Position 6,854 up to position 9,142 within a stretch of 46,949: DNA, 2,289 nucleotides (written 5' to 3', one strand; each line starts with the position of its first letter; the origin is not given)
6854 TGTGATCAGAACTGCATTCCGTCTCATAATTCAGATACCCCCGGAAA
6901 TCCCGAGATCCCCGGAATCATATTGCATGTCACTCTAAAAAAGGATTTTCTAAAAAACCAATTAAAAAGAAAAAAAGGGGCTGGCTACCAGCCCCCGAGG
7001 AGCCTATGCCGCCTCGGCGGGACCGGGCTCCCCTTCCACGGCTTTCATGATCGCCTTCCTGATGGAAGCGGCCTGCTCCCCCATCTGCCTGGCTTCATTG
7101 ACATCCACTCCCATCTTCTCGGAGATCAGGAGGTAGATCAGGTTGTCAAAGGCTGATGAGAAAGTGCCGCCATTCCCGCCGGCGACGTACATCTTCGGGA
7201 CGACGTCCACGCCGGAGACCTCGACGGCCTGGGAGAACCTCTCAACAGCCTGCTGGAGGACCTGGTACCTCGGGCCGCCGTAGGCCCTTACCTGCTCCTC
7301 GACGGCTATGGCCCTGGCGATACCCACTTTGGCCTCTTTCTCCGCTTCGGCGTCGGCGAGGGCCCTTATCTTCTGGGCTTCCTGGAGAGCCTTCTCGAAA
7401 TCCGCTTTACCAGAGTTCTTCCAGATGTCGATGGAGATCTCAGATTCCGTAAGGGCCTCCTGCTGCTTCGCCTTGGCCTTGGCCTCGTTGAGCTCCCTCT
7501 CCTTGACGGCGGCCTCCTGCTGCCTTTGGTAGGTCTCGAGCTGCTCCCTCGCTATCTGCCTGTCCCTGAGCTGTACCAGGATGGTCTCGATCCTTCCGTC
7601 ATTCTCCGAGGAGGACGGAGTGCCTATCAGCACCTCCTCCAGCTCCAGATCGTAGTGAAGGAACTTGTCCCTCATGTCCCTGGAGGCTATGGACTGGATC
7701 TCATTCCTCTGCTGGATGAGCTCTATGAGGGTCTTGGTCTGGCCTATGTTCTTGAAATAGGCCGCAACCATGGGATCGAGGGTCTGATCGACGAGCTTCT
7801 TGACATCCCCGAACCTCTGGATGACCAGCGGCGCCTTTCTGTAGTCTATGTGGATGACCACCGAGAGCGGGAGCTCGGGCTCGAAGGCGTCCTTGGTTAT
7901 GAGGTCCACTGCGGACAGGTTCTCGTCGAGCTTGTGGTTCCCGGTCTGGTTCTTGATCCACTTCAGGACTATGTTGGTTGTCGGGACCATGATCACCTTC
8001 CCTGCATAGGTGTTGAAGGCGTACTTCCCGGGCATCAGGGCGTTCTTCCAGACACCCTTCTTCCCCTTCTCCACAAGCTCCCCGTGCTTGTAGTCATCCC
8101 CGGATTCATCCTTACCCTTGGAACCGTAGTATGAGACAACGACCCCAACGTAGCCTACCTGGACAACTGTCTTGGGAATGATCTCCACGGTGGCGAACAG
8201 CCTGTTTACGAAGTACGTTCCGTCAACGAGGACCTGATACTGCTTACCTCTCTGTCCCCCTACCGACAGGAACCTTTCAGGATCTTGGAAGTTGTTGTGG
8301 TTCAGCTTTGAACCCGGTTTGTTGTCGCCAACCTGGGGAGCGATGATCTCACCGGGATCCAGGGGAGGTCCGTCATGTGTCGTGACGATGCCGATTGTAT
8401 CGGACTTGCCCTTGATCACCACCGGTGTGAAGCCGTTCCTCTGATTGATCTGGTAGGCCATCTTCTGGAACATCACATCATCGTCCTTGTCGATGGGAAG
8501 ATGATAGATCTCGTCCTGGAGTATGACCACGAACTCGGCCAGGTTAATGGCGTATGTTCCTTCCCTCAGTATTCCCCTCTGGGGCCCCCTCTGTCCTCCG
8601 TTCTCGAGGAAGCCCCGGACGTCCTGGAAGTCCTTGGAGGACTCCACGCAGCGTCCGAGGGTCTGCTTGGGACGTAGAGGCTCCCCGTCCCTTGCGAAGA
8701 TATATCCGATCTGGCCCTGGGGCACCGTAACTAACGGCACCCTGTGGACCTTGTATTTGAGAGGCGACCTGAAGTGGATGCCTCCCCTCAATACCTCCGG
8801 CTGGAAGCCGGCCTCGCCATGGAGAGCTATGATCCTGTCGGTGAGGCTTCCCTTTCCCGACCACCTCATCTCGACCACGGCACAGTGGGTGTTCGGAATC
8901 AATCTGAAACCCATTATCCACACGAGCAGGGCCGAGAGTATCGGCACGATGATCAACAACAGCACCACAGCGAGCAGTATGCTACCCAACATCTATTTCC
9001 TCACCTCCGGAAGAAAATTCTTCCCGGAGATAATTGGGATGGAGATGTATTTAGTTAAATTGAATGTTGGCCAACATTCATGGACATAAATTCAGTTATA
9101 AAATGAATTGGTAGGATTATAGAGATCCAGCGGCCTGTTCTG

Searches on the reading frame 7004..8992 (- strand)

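Call 58: search_protein_families(library=pfam, proteins=[window:7004-8992:-], max_evalue=0.00001)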
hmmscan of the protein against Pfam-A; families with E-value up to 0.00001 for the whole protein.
window:7004-8992:- (662 aa): 1 family
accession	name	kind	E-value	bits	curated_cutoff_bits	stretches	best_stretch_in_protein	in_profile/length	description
PF01145.31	Band_7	-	6.8e-14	52.8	23.6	1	276-494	2-174/176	SPFH domain / Band 7 family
